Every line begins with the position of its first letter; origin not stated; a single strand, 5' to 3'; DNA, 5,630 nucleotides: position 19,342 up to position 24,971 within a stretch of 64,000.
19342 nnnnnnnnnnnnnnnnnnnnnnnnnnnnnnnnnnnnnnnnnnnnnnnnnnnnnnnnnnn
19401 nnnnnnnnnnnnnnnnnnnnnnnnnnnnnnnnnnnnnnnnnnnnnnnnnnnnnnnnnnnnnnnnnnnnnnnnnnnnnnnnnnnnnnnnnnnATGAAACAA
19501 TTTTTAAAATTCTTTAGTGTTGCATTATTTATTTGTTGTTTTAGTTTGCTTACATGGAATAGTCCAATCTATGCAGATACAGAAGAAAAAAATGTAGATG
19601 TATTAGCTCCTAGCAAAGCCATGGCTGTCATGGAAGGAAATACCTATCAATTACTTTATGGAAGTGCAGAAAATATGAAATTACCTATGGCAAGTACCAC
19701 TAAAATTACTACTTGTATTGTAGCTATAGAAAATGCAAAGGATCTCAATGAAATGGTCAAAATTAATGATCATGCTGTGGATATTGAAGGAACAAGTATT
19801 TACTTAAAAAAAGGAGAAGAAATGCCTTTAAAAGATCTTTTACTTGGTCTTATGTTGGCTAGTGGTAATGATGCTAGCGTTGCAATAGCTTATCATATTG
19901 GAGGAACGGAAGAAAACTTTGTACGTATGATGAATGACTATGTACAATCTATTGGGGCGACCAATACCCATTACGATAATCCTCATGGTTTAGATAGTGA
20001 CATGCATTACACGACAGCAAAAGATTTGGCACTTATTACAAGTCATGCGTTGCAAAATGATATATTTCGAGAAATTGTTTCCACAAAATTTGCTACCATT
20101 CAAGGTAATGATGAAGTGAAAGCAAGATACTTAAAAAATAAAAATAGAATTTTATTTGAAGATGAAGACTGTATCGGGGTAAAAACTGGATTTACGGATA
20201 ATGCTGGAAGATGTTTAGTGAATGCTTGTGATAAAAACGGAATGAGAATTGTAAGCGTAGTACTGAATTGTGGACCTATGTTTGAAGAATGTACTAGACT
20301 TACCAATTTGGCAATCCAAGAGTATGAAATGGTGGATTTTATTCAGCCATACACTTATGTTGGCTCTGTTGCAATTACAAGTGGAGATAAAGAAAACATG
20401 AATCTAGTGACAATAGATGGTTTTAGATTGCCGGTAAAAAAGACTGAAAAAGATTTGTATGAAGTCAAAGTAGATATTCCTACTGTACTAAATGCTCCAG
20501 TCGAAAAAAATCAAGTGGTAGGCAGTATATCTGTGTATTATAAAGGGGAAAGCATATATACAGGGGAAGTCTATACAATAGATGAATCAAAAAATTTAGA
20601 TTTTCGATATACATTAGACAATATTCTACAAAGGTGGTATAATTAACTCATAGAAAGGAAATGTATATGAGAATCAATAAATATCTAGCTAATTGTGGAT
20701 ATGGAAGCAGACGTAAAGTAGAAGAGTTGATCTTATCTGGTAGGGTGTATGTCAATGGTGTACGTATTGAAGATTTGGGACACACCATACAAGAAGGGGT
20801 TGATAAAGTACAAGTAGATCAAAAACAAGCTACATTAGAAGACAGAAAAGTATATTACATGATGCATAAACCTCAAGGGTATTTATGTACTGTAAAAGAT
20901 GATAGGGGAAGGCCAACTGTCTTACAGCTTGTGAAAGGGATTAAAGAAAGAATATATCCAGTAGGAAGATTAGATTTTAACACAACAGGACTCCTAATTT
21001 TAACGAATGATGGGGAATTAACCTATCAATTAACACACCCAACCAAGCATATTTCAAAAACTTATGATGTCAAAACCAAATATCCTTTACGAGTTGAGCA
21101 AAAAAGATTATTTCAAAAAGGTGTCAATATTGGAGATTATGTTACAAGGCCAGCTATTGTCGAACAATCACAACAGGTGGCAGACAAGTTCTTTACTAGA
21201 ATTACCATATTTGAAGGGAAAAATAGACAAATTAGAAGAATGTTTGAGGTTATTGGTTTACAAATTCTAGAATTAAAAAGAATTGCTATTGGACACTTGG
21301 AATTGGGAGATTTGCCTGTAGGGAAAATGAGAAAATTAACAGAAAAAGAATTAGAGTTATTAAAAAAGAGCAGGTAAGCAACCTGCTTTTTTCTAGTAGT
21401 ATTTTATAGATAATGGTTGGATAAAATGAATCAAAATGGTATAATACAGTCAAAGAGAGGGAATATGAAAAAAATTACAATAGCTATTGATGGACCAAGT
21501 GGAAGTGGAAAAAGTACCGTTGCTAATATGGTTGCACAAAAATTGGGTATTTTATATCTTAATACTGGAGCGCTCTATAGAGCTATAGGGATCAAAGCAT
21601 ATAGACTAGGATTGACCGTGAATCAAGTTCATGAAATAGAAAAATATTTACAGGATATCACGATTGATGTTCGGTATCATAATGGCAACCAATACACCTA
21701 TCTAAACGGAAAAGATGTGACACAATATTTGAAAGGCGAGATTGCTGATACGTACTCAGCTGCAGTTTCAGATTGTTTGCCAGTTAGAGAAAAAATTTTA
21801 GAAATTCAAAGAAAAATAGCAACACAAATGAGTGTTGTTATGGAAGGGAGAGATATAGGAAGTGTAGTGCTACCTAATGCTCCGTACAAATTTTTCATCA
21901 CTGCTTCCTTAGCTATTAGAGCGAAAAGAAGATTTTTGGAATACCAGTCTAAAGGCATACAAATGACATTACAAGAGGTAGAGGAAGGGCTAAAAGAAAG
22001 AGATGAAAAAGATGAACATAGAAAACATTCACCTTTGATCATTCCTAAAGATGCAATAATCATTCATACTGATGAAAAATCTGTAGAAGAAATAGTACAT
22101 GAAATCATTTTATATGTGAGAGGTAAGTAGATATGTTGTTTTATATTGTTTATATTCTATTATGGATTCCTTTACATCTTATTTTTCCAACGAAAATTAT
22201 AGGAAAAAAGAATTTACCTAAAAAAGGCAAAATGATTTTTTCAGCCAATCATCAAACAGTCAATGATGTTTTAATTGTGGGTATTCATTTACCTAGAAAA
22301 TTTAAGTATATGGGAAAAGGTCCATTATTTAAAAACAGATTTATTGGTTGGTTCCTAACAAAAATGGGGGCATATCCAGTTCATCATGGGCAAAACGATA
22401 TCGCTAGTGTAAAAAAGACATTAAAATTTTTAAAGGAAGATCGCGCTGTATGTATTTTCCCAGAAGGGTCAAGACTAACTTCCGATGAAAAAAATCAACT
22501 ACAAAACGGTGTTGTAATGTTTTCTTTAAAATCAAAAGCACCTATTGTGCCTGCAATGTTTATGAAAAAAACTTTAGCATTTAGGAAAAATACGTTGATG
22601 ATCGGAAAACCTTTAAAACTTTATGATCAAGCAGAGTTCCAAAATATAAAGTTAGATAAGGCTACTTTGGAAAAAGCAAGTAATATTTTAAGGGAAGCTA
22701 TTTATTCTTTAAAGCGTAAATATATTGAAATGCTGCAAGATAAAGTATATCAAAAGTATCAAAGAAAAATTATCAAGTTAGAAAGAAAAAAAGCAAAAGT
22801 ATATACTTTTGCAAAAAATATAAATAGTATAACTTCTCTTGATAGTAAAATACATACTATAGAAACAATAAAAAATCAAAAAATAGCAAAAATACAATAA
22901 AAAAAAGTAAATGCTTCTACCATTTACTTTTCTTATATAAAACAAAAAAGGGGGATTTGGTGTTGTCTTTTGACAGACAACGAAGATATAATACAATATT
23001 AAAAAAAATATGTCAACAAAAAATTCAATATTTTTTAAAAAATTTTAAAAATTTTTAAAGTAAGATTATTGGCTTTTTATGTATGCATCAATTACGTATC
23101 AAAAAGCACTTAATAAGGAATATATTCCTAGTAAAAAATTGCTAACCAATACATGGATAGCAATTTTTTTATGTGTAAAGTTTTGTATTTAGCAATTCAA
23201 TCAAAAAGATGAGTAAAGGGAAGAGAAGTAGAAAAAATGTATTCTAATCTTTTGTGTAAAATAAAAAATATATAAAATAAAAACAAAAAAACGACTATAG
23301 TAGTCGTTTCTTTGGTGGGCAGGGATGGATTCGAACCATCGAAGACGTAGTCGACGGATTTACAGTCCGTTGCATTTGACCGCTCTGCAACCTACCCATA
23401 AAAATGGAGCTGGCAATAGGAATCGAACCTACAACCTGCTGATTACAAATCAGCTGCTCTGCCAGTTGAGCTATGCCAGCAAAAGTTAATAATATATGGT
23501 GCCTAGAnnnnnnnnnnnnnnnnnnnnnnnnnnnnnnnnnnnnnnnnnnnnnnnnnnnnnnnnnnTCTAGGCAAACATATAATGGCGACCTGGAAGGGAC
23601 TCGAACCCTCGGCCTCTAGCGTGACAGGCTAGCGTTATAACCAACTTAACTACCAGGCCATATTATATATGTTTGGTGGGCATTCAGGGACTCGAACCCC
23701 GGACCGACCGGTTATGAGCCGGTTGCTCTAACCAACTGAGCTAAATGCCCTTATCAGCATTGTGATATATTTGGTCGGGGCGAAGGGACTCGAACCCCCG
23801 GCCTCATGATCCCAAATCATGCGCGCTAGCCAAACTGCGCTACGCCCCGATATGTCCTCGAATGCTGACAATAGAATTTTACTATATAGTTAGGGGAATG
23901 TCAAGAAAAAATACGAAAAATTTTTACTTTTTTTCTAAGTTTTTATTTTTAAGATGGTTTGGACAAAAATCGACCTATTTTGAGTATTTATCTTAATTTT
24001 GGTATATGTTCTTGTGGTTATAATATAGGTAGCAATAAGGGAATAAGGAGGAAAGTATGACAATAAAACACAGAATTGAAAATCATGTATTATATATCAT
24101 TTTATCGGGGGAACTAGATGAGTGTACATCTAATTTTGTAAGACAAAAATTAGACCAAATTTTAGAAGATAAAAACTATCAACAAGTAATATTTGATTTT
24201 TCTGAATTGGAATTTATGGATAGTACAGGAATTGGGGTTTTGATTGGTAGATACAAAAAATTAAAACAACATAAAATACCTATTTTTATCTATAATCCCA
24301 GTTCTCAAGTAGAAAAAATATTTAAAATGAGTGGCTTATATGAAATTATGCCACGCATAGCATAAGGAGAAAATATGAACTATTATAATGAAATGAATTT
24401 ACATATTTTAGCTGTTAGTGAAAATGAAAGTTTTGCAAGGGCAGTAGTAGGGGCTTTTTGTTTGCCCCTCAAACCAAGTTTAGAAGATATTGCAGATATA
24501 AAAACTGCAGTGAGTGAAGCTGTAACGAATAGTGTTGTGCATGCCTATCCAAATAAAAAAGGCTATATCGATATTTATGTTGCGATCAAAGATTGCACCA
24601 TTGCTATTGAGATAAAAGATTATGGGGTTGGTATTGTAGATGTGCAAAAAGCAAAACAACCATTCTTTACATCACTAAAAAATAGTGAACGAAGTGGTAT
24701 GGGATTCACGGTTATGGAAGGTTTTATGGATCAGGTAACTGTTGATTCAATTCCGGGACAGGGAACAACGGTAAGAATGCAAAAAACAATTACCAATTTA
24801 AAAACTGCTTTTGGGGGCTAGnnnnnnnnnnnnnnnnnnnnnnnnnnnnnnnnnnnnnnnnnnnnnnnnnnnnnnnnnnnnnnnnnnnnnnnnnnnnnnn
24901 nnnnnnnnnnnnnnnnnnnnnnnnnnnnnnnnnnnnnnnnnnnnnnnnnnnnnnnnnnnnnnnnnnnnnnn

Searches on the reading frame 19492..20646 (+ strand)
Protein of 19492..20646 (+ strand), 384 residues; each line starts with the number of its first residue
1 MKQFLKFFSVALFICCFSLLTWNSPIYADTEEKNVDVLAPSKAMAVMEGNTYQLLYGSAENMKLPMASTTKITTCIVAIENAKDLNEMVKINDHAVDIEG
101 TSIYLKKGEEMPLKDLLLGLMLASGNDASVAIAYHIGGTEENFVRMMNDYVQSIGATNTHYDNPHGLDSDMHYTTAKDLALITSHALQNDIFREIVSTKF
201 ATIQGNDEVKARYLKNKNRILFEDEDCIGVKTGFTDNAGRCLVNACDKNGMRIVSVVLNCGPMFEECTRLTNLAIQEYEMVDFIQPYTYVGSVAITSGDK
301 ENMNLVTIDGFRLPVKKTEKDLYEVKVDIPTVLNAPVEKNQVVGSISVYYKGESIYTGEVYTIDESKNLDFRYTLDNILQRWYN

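Call 17: search_protein_families(library=pfam, proteins=[window:19492-20646:+], max_evalue=0.001)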
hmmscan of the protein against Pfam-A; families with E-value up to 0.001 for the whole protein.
window:19492-20646:+ (384 aa): 3 families
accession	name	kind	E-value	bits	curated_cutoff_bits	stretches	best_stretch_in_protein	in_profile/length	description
PF00768.25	Peptidase_S11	-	1.3e-56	192.2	27.6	1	41-259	12-236/239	D-alanyl-D-alanine carboxypeptidase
PF07943.18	PBP5_C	-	3.8e-12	46.6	21.2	1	278-362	1-85/91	Penicillin-binding protein 5, C-terminal domain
PF13354.11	Beta-lactamase2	-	1.2e-07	31.7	22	1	57-196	14-156/214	Beta-lactamase enzyme family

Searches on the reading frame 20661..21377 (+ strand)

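Call 17: search_protein_families(library=pfam, proteins=[window:20661-21377:+], max_evalue=0.001)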
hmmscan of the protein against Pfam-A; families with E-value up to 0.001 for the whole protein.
window:20661-21377:+ (238 aa): 2 families
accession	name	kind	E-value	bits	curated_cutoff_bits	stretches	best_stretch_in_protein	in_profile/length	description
PF00849.27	PseudoU_synth_2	-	4.6e-21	76.1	26.8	1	65-196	2-151/152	RNA pseudouridylate synthase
PF01479.30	S4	-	2.8e-11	43.4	22.8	1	3-46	1-45/48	S4 domain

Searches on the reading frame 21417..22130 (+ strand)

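Call 17: search_protein_families(library=pfam, proteins=[window:21417-22130:+], max_evalue=0.001)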
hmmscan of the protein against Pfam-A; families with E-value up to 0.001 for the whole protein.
window:21417-22130:+ (237 aa): 5 families
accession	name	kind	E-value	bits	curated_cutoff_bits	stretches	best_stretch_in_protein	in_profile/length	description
PF02224.24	Cytidylate_kin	-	7e-62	209.3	26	1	22-234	1-209/211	Cytidylate kinase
PF13189.12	Cytidylate_kin2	-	6.9e-10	39.8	28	1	22-199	2-150/176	Cytidylate kinase-like family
PF13207.12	AAA_17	-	1.4e-06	29.1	27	1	26-61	2-37/136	AAA domain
PF00406.28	ADK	-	0.00024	21.7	26.8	1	26-80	3-57/151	Adenylate kinase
PF01202.28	SKI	-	0.00089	19.9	22.1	0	29-50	2-23/159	Shikimate kinase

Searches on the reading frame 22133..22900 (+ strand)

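Call 17: search_protein_families(library=pfam, proteins=[window:22133-22900:+], max_evalue=0.001)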
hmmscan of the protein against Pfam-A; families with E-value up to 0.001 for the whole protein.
window:22133-22900:+ (255 aa): 1 family
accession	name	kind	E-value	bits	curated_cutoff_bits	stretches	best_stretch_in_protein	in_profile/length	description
PF01553.26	Acyltransferase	-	2.3e-21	76.4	23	1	21-142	3-130/132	Acyltransferase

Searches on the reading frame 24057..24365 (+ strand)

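Call 17: search_protein_families(library=pfam, proteins=[window:24057-24365:+], max_evalue=0.001)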
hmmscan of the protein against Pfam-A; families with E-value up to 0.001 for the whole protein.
window:24057-24365:+ (102 aa): 2 families
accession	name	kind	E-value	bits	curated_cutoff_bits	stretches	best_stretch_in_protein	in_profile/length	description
PF01740.26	STAS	-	2.4e-22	79.2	22.6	1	6-98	5-97/106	STAS domain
PF13466.11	STAS_2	-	4.4e-10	40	29.2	1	16-94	3-79/80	STAS domain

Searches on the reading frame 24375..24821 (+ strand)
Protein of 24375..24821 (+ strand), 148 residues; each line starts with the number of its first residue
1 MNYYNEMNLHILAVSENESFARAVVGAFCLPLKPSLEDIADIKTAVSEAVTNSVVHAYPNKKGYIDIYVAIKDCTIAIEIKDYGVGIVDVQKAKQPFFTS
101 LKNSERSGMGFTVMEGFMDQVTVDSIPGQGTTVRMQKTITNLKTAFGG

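Call 17: search_protein_families(library=pfam, proteins=[window:24375-24821:+], max_evalue=0.001)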
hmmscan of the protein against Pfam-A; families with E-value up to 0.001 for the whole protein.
window:24375-24821:+ (148 aa): 2 families
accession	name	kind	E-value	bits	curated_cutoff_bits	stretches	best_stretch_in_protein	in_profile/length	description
PF13581.12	HATPase_c_2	-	1.8e-21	76.9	27.4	1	20-137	10-127/127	Histidine kinase-like ATPase domain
PF02518.31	HATPase_c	-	4.7e-13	50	26.4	1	38-135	2-105/111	Histidine kinase-, DNA gyrase B-, and HSP90-like ATPase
